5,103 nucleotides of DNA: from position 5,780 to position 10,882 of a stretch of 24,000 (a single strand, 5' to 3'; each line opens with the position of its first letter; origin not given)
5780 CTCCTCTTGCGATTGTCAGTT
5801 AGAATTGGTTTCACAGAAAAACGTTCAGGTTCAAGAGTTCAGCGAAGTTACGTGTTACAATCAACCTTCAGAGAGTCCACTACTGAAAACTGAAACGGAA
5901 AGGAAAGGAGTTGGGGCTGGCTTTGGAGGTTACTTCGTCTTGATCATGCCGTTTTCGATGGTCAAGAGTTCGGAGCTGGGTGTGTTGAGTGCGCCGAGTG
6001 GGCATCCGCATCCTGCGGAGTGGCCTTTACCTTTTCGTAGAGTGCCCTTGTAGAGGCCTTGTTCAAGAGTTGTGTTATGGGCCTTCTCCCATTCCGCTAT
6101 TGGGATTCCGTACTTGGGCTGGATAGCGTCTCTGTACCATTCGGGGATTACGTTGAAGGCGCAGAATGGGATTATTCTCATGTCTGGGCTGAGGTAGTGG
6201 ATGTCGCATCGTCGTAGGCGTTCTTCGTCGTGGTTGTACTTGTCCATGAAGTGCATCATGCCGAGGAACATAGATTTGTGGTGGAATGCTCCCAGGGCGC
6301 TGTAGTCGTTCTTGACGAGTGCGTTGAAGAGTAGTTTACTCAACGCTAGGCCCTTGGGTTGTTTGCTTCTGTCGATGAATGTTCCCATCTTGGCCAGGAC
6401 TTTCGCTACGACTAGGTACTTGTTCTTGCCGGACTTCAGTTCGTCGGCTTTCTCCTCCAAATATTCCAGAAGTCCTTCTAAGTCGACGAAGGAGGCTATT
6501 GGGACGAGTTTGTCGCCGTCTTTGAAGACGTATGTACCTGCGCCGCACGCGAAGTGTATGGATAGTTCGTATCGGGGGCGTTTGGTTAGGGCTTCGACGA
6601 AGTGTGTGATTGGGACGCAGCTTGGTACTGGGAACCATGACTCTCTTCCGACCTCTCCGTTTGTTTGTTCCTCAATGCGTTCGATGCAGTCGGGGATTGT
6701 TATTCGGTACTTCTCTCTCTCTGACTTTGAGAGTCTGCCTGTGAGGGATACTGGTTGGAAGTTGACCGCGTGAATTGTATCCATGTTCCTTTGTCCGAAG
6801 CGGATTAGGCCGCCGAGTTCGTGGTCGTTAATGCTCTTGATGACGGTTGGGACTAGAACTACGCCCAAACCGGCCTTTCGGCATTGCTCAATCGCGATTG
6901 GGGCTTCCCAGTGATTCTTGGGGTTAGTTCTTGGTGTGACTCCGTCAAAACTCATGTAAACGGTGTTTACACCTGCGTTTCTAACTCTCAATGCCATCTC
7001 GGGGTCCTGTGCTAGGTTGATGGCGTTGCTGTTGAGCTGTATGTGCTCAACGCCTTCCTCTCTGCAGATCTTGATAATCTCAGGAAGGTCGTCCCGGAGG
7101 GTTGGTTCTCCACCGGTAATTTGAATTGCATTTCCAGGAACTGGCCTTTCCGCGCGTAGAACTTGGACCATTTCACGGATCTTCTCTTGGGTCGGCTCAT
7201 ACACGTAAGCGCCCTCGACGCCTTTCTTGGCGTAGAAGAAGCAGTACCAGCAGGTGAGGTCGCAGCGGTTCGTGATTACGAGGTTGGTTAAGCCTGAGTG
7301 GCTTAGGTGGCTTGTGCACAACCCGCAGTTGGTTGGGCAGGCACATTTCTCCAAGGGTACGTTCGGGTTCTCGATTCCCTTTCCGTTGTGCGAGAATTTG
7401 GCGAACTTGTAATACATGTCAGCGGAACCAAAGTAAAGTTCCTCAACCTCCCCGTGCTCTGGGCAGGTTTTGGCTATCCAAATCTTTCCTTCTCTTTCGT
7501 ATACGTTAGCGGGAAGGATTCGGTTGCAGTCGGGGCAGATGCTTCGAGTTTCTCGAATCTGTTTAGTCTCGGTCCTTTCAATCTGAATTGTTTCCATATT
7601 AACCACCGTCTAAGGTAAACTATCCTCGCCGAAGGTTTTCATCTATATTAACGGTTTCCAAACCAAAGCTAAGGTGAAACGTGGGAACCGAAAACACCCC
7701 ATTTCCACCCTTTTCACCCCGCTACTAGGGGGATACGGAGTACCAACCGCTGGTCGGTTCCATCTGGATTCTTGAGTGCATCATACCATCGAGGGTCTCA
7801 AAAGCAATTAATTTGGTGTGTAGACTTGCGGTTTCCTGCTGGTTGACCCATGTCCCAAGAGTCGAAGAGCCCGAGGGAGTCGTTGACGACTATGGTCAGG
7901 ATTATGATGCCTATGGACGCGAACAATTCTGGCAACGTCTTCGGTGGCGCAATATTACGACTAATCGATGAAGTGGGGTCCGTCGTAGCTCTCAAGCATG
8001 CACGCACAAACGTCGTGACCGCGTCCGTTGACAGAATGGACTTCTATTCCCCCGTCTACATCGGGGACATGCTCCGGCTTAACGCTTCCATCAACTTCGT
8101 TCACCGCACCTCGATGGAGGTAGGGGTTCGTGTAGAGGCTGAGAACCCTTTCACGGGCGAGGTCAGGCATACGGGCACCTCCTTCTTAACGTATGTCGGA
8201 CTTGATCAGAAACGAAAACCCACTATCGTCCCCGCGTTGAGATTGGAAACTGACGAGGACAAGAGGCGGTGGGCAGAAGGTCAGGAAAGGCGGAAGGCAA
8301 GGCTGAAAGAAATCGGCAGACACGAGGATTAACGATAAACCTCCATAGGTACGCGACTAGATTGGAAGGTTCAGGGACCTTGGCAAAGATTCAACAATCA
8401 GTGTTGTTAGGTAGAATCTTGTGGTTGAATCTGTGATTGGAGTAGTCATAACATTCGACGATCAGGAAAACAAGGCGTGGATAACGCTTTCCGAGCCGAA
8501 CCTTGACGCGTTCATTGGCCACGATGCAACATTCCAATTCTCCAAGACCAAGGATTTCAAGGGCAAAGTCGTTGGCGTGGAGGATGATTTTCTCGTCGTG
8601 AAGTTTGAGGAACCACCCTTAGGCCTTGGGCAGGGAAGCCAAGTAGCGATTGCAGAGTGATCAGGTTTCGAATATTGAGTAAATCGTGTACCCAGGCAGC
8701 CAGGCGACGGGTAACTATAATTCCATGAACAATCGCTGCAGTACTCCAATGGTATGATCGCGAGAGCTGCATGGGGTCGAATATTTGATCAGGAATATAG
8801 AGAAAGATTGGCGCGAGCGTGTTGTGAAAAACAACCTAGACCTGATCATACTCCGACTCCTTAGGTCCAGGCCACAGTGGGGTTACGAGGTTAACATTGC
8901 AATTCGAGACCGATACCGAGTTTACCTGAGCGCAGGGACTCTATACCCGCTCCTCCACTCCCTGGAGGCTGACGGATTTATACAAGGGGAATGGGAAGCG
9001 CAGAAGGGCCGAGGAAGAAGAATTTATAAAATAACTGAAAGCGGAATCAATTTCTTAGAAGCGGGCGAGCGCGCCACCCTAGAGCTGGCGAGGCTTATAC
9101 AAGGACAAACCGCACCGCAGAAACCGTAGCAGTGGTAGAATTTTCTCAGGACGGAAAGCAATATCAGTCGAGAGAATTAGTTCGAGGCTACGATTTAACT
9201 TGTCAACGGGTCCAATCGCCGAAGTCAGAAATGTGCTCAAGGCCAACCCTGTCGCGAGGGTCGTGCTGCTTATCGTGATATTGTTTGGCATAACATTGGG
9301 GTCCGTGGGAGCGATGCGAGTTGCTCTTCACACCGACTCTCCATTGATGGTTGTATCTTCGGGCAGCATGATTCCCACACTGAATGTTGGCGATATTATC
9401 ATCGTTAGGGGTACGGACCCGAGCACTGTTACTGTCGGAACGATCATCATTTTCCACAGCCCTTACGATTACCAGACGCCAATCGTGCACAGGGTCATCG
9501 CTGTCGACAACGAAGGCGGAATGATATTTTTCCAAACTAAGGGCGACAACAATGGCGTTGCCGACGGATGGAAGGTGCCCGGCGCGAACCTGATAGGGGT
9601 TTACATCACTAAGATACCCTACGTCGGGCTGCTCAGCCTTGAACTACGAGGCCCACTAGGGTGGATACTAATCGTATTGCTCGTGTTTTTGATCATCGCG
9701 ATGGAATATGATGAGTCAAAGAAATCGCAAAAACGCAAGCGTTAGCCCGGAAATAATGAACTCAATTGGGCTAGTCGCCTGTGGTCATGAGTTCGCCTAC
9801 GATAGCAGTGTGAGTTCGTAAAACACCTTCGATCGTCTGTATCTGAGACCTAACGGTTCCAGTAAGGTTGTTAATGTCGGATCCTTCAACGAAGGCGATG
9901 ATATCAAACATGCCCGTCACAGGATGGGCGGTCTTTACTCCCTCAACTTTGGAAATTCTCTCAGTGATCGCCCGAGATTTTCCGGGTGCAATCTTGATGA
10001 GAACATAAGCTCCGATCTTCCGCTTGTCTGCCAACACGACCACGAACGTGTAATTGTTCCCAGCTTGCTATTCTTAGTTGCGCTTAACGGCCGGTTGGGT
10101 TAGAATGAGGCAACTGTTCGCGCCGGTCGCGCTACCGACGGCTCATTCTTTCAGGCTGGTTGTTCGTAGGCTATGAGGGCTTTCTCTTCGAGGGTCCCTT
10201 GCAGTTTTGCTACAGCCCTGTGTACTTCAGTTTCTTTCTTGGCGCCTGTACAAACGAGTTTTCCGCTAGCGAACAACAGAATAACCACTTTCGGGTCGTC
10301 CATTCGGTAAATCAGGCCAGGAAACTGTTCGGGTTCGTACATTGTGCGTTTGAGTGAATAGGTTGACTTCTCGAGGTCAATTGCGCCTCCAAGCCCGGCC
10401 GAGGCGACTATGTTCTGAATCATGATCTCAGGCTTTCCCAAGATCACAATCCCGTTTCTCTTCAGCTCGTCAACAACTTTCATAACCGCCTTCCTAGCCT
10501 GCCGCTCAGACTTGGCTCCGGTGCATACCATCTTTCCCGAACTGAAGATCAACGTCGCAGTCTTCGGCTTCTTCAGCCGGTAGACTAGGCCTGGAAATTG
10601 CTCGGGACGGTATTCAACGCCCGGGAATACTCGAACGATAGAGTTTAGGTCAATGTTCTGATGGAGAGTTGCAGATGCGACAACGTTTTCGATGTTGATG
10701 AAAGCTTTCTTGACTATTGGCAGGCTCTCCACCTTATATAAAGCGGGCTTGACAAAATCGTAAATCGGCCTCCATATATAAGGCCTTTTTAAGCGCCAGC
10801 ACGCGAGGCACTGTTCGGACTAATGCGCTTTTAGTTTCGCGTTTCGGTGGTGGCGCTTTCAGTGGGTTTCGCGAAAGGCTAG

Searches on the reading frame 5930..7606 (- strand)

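Call 7: search_protein_families(library=pfam, proteins=[window:5930-7606:-], max_evalue=0.01)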
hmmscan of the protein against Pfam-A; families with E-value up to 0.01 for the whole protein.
window:5930-7606:- (558 aa): 3 families
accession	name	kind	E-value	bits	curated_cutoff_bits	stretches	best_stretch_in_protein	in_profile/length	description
PF04055.27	Radical_SAM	-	5.3e-26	92.2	29.5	1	110-270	2-165/166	Radical SAM superfamily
PF23545.1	Zn_ribbon_HMPTM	-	2.1e-18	66.1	27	1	17-59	2-44/45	HMPTM N-terminal zinc ribbon domain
PF13353.11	Fer4_12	-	0.0075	17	22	0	105-183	5-76/137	4Fe-4S single cluster domain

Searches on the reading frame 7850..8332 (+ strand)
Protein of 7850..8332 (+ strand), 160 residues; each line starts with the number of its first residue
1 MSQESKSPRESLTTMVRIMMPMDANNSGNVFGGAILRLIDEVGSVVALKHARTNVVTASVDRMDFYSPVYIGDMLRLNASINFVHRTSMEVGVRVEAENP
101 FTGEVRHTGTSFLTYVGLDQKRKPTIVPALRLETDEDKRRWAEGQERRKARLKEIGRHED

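Call 7: search_protein_families(library=pfam, proteins=[window:7850-8332:+], max_evalue=0.01)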
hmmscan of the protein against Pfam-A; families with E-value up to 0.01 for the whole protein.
window:7850-8332:+ (160 aa): 2 families
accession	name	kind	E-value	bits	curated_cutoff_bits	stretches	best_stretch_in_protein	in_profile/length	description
PF03061.28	4HBT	-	3.4e-17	62.9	20.6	1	28-99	2-74/79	Thioesterase superfamily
PF13279.12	4HBT_2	-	0.0042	18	25.5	1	30-130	20-118/122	Thioesterase-like superfamily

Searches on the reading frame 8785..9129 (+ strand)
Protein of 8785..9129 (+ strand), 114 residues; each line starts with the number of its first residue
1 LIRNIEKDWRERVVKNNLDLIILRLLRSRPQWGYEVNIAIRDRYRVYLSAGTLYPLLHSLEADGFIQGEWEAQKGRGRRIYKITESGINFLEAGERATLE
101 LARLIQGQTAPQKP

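Call 8: search_protein_families(library=pfam, proteins=[window:8785-9129:+], max_evalue=0.01)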
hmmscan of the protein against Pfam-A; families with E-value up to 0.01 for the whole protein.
window:8785-9129:+ (114 aa): 3 families
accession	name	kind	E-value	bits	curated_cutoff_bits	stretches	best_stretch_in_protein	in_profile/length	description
PF03551.20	PadR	-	2e-17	63.4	27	1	22-92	1-74/75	Transcriptional regulator PadR-like family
PF13601.12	HTH_34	-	0.0014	19.2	27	1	45-89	23-67/80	Winged helix DNA-binding domain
PF04458.17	DUF505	-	0.0017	17.3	28.7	1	46-96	360-408/622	Protein of unknown function (DUF505)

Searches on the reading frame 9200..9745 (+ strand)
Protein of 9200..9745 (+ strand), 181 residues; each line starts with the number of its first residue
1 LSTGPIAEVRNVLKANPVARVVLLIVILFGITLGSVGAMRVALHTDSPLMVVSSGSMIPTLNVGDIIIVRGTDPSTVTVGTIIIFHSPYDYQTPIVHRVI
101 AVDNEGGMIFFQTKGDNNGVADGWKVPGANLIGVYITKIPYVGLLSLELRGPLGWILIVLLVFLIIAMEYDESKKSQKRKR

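Call 7: search_protein_families(library=pfam, proteins=[window:9200-9745:+], max_evalue=0.01)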
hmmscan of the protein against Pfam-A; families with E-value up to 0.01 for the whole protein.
window:9200-9745:+ (181 aa): 2 families
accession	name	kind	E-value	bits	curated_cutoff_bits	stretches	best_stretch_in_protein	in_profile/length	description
PF10502.14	Peptidase_S26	-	1.2e-07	32.2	22.9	1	28-102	7-80/168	Signal peptidase, peptidase S26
PF00717.28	Peptidase_S24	-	0.0025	18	23.3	1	49-100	37-83/116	Peptidase S24-like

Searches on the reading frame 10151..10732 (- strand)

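Call 7: search_protein_families(library=pfam, proteins=[window:10151-10732:-], max_evalue=0.01)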
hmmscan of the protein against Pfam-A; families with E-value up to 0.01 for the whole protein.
window:10151-10732:- (193 aa): 2 families
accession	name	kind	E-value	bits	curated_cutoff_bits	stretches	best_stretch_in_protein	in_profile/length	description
PF00352.27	TBP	-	5.3e-62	206.1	22.9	2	12-92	2-84/85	Transcription factor TFIID (or TATA-binding protein, TBP)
PF11858.14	DUF3378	-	4.7e-07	30.3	27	0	46-81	27-62/76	Domain of unknown function (DUF3378)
